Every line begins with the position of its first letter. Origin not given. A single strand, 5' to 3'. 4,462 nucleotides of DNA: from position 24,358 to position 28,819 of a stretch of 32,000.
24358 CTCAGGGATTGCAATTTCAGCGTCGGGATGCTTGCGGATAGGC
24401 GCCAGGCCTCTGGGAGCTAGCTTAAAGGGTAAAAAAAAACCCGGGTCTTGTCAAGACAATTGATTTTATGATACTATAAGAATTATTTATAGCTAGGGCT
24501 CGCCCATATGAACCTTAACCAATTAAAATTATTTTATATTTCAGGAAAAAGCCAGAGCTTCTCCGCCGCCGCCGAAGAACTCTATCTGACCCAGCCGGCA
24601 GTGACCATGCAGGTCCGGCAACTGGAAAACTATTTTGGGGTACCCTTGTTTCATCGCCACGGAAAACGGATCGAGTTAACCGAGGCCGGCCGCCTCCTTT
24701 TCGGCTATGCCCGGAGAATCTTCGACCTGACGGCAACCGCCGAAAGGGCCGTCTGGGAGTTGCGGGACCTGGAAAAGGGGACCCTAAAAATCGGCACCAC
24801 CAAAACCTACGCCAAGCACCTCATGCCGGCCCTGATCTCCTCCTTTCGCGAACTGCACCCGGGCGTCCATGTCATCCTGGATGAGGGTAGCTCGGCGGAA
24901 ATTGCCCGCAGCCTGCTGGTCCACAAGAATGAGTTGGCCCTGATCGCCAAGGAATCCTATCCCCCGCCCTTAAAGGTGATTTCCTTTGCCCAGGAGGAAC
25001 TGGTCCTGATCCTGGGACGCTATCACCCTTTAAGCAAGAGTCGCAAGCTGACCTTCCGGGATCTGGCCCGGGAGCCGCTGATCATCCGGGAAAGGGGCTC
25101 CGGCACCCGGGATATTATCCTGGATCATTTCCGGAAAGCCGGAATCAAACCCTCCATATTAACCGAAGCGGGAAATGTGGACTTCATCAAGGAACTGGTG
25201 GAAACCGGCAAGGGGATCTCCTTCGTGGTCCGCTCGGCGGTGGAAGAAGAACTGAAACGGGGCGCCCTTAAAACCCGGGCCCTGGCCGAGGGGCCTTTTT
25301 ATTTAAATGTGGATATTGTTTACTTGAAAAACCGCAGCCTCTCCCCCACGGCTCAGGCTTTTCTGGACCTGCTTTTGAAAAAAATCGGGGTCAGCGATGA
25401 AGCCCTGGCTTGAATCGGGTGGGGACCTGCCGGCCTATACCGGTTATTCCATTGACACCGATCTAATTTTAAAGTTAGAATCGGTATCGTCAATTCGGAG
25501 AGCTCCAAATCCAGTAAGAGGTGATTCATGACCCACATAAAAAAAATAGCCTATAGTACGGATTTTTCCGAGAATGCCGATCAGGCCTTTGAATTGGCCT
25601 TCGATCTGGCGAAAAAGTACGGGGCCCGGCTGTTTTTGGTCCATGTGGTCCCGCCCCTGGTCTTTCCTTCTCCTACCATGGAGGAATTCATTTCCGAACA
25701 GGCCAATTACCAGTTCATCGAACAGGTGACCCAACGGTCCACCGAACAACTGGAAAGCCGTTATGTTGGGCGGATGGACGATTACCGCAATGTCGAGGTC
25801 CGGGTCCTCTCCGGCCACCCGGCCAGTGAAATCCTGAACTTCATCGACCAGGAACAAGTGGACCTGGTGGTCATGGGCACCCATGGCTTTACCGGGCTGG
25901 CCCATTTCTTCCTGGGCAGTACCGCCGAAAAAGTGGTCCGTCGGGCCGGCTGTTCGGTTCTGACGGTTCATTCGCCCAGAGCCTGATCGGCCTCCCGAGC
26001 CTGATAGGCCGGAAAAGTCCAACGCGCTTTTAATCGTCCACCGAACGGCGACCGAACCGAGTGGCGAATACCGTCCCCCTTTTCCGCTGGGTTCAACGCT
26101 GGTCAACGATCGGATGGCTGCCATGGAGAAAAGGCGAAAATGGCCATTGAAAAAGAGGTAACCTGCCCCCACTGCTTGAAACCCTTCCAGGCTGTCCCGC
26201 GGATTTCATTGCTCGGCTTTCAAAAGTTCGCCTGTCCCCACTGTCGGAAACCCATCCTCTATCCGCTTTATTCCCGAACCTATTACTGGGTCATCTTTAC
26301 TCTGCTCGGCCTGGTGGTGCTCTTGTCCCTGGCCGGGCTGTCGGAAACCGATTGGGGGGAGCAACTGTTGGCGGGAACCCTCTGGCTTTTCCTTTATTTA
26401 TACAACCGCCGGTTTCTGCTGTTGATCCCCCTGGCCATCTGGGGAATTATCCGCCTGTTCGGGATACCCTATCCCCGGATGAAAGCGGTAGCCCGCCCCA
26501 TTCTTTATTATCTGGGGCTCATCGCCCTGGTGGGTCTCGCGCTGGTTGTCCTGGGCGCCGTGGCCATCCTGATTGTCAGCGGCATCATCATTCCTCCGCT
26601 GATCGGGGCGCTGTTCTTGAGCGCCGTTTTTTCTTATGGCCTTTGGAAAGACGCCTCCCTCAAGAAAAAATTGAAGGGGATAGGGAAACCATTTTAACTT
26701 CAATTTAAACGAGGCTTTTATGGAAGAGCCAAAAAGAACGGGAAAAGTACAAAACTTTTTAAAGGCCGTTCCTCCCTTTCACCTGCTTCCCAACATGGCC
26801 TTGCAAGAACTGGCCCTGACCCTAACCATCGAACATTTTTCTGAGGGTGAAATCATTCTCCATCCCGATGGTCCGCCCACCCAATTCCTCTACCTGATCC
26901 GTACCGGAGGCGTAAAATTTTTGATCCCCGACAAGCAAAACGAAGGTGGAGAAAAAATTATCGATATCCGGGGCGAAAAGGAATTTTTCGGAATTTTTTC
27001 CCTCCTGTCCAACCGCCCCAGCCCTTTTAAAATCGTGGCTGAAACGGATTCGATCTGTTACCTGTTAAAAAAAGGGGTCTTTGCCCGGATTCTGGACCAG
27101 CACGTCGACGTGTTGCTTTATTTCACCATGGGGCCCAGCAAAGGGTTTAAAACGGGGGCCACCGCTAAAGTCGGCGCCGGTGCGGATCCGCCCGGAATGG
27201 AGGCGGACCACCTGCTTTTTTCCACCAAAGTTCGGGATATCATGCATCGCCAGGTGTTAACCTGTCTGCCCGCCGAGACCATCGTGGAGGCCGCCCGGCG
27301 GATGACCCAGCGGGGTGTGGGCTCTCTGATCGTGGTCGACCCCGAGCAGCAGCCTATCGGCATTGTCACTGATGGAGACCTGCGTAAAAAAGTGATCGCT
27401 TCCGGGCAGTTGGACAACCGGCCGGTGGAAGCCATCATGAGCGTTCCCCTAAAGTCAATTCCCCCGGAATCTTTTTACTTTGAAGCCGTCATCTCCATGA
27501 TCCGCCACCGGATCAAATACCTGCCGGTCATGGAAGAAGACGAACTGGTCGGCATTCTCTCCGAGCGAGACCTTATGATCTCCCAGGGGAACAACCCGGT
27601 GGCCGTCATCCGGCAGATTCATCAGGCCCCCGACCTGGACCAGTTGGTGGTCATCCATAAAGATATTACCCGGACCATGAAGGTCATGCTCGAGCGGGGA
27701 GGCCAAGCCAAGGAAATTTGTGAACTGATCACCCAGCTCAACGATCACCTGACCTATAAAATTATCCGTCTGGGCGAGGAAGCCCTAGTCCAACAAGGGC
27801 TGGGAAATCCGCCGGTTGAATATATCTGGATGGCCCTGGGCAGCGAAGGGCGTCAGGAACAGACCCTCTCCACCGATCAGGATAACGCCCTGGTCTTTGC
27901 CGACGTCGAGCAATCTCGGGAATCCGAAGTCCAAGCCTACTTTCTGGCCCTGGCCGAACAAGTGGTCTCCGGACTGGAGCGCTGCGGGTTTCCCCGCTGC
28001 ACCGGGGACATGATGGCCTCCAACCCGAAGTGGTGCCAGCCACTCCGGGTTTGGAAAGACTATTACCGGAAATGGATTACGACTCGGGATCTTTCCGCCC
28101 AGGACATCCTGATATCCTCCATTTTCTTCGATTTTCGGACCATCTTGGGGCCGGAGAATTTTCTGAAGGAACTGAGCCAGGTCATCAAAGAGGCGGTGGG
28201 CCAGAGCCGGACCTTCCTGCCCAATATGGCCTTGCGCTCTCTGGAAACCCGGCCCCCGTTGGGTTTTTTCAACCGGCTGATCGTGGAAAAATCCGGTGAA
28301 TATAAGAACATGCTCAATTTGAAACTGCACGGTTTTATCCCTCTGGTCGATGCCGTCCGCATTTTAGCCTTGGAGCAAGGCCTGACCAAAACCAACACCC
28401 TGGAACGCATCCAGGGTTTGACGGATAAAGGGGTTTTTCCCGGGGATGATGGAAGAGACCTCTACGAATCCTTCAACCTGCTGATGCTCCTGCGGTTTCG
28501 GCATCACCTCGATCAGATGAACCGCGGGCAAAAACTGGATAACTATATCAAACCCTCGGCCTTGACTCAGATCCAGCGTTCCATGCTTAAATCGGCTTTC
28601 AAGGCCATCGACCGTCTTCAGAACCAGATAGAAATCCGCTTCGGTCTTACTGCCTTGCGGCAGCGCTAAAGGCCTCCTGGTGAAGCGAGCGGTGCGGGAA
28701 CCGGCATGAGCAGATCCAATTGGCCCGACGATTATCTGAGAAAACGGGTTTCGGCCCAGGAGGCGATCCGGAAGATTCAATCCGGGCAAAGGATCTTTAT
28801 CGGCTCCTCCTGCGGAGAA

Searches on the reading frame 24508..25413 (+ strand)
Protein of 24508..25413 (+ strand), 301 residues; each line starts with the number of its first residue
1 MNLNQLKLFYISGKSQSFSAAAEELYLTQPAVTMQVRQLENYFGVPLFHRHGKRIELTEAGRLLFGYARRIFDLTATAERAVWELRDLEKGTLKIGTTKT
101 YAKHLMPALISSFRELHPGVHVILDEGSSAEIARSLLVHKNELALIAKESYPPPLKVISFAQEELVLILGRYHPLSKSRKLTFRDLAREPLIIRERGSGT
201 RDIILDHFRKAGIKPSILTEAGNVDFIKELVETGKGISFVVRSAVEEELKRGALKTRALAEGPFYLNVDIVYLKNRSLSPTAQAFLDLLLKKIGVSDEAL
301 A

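Call 5: search_protein_families(library=pfam, proteins=[window:24508-25413:+], max_evalue=0.01)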
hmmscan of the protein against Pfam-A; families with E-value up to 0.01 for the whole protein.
window:24508-25413:+ (301 aa): 4 families
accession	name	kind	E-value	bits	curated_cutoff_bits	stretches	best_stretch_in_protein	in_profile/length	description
PF03466.25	LysR_substrate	-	6.2e-51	173.2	28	1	87-291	2-206/209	LysR substrate binding domain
PF00126.33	HTH_1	-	1.2e-22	80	26.6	1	3-62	1-60/60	Bacterial regulatory helix-turn-helix protein, lysR family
PF12727.12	PBP_like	-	4e-05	23.3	27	1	148-220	53-125/193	PBP superfamily domain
PF13531.11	SBP_bac_11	-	0.0014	18.8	25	0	103-290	10-213/227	Bacterial extracellular solute-binding protein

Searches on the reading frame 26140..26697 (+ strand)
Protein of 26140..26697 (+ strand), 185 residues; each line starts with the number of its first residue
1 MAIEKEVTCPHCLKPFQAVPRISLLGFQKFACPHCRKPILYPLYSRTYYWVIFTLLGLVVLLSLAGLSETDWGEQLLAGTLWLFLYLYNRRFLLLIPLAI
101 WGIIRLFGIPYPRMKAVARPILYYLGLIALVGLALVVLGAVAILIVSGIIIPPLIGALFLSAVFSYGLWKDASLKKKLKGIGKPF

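Call 5: search_protein_families(library=pfam, proteins=[window:26140-26697:+], max_evalue=0.01)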
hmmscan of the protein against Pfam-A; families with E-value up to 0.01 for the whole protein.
window:26140-26697:+ (185 aa): 1 family
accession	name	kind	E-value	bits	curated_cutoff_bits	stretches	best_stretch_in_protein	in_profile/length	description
PF09788.14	Tmemb_55A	-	0.0025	17.5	30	1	5-93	149-234/248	Transmembrane protein 55A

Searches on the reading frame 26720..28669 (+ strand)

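Call 5: search_protein_families(library=pfam, proteins=[window:26720-28669:+], max_evalue=0.01)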
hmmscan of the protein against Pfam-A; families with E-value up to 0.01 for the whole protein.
window:26720-28669:+ (649 aa): 4 families
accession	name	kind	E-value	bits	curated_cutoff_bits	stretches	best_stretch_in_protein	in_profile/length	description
PF03445.19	DUF294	-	2.2e-47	160.8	21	1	315-456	2-135/138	Putative nucleotidyltransferase DUF294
PF10335.14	DUF294_C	-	5.3e-47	159.7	22.5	1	498-641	2-145/145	Putative nucleotidyltransferase substrate binding domain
PF00571.33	CBS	-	3.5e-25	88.5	24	2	171-225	1-55/57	CBS domain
PF00027.35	cNMP_binding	-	1.6e-13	50.8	27.5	1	38-128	2-89/89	Cyclic nucleotide-binding domain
